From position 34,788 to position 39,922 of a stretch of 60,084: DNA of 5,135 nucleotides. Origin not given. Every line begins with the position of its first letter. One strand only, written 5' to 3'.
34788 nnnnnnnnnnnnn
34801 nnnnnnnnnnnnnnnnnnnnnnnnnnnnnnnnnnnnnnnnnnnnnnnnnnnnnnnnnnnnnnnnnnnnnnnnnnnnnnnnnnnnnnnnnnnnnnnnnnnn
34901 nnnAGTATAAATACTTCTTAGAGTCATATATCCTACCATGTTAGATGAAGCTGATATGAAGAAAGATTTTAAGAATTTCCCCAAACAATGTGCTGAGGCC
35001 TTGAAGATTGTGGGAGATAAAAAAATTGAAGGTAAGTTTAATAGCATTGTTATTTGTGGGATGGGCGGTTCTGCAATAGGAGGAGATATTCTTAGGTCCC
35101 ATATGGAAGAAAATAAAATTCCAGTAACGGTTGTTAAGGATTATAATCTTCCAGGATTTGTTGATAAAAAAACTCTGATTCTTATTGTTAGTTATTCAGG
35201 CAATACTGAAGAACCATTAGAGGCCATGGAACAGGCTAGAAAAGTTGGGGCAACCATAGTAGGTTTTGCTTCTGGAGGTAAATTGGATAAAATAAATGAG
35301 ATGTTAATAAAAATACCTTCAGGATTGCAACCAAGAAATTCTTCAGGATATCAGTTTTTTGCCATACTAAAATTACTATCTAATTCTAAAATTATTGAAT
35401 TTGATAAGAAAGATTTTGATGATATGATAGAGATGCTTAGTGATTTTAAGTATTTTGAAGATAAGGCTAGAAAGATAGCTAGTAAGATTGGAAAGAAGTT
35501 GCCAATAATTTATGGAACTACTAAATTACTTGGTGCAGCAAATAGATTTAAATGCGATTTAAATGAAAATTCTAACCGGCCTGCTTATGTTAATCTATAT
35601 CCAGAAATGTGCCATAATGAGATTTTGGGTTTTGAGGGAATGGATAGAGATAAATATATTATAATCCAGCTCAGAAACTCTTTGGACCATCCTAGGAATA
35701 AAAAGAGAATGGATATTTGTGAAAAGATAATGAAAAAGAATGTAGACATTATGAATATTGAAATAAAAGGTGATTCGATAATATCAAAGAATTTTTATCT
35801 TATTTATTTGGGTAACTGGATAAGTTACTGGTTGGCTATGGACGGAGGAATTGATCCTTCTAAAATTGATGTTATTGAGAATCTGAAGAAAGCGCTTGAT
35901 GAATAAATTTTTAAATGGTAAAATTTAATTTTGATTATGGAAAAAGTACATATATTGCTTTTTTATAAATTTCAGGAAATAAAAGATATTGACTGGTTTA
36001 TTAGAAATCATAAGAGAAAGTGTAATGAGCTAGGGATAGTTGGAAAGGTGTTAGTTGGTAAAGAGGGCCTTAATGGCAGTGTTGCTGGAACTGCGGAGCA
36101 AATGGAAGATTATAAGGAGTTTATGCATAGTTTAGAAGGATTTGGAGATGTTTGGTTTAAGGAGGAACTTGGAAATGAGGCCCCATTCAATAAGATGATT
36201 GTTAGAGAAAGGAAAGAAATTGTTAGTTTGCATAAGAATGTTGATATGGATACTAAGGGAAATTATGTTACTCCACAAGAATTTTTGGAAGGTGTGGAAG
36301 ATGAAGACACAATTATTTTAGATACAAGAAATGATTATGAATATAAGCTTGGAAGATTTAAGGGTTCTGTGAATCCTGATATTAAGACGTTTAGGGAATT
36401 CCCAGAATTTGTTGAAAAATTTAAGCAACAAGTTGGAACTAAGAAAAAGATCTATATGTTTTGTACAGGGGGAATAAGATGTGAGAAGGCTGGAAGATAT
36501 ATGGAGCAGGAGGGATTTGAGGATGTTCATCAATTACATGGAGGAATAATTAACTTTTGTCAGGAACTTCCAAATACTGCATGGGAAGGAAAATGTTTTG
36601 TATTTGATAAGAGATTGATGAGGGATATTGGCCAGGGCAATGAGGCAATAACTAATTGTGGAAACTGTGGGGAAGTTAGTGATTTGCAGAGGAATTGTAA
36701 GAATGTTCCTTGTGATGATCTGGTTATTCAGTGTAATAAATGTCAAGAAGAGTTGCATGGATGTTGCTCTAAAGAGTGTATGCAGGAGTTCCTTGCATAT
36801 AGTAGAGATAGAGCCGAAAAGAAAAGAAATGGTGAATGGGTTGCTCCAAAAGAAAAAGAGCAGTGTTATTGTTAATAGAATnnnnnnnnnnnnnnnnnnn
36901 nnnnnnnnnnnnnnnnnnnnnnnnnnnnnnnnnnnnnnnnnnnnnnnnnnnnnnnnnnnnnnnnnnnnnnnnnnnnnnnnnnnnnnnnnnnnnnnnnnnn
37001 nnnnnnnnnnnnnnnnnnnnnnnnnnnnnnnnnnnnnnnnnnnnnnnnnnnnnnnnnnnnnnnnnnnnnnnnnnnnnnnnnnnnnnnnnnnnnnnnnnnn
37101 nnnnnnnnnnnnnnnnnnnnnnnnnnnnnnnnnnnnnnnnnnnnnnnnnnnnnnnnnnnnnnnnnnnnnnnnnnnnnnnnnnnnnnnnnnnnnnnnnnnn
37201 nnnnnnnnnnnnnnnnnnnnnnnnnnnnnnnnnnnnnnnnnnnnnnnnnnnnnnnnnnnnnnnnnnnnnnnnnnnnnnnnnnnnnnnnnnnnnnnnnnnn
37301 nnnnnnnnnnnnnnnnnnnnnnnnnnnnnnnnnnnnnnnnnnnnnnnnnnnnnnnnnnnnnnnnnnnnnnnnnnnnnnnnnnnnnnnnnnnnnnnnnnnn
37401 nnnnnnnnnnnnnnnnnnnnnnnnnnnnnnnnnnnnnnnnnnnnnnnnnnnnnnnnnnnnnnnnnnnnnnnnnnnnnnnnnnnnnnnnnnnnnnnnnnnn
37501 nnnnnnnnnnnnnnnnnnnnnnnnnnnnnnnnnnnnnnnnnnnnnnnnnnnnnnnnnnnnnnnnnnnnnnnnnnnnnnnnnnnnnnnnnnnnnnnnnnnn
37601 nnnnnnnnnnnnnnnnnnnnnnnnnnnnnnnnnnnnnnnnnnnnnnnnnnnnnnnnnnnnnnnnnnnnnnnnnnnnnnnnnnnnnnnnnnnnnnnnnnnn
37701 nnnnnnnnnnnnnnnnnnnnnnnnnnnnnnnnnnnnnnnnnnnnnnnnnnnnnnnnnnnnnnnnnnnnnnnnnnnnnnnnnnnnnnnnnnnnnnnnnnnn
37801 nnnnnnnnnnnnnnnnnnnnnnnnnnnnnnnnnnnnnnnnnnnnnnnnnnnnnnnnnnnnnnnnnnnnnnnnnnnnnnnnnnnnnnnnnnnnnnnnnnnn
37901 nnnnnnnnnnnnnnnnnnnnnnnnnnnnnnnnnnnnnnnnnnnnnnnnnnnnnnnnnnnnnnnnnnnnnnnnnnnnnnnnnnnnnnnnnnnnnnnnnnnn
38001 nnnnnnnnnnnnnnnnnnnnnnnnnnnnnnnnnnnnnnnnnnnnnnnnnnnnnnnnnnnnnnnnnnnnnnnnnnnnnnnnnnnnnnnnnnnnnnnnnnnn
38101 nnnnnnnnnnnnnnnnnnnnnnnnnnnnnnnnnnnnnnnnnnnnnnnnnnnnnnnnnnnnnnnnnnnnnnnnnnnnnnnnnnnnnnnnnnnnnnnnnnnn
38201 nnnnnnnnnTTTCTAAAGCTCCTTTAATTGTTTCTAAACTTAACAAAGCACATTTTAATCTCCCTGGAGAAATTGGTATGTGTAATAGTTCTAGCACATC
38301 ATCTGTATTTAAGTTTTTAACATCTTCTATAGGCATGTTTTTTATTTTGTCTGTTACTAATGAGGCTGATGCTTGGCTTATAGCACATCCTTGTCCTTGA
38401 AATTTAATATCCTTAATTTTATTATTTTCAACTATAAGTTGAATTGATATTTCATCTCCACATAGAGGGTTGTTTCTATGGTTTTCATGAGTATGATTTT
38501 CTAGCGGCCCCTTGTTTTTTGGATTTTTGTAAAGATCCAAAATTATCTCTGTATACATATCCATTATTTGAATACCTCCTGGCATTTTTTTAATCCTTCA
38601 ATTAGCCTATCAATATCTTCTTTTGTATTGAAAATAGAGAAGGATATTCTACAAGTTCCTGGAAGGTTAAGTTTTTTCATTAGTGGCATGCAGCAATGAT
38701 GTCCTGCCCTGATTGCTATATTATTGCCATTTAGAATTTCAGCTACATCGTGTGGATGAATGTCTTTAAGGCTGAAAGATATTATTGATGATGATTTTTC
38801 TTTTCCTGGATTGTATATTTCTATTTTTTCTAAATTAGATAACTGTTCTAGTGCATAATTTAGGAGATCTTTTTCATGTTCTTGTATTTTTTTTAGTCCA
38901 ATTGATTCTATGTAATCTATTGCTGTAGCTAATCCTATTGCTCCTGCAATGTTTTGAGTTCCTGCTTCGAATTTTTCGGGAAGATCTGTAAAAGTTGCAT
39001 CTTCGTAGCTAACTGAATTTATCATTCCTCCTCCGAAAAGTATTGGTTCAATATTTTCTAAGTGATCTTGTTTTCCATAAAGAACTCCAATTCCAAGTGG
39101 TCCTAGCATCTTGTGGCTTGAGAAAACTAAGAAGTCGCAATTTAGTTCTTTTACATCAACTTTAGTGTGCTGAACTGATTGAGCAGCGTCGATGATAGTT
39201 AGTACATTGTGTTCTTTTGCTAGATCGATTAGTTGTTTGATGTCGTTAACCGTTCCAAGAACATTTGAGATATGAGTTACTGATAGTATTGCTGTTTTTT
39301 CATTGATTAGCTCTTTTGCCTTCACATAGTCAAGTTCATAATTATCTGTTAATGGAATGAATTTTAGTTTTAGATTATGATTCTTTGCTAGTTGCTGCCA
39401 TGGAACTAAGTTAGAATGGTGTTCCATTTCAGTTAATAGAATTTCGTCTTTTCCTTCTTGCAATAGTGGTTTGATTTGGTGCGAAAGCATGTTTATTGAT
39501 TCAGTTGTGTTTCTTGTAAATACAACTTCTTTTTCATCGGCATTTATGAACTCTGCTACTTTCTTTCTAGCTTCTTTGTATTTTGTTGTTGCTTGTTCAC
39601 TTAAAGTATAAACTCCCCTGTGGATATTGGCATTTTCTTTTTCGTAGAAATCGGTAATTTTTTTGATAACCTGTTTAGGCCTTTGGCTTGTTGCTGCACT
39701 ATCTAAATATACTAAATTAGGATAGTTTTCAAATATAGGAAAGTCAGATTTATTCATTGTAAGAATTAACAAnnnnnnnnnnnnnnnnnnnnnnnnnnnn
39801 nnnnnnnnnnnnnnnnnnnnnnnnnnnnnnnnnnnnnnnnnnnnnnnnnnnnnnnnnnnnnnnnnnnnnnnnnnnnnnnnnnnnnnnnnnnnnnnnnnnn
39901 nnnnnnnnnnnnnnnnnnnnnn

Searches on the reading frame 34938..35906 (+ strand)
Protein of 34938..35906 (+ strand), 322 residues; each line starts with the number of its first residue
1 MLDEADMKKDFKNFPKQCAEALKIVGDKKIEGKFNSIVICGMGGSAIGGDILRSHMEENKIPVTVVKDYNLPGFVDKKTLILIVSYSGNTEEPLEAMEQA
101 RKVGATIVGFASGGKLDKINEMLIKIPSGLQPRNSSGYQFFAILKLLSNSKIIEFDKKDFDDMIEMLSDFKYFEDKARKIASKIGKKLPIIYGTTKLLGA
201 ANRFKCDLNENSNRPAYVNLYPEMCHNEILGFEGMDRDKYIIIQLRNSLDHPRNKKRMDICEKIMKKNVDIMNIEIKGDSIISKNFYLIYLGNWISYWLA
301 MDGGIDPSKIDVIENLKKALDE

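Call 96: search_protein_families(library=pfam, proteins=[window:34938-35906:+], max_evalue=0.00001)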
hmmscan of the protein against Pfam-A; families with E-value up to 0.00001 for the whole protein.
window:34938-35906:+ (322 aa): 2 families
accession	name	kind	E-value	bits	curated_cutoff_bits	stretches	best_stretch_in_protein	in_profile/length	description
PF10432.14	bact-PGI_C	-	2.4e-42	144.9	24.5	1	174-320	2-151/151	Bacterial phospho-glucose isomerase C-terminal SIS domain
PF01380.27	SIS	-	1.6e-07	31.6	25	1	35-111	6-87/131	SIS domain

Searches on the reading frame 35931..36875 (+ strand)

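Call 96: search_protein_families(library=pfam, proteins=[window:35931-36875:+], max_evalue=0.00001)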
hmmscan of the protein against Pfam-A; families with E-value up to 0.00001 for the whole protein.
window:35931-36875:+ (314 aa): 3 families
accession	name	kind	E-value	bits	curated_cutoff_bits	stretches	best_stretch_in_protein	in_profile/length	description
PF17773.7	UPF0176_N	-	4.2e-24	85.2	26.2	1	7-97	2-92/92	UPF0176 acylphosphatase like domain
PF12368.13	Rhodanese_C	-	3.3e-16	59.8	26.9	1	219-283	1-65/66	Rhodanase C-terminal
PF00581.25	Rhodanese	-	2.3e-12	47.7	22.2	1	114-210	1-100/102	Rhodanese-like domain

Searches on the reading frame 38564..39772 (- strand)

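Call 96: search_protein_families(library=pfam, proteins=[window:38564-39772:-], max_evalue=0.00001)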
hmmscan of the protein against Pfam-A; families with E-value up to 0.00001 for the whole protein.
window:38564-39772:- (402 aa): 4 families
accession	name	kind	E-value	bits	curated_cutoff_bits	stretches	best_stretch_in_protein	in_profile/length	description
PF00266.25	Aminotran_5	-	2.9e-151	504.1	21.5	1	21-390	1-371/371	Aminotransferase class-V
PF00155.27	Aminotran_1_2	-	2.6e-11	43.7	19.7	1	60-197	38-187/361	Aminotransferase class I and II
PF01053.26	Cys_Met_Meta_PP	-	2e-07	30.3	27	1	100-221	84-198/381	Cys/Met metabolism PLP-dependent enzyme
PF01041.23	DegT_DnrJ_EryC1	-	2.5e-07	30.7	19.8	1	69-204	30-154/360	DegT/DnrJ/EryC1/StrS aminotransferase family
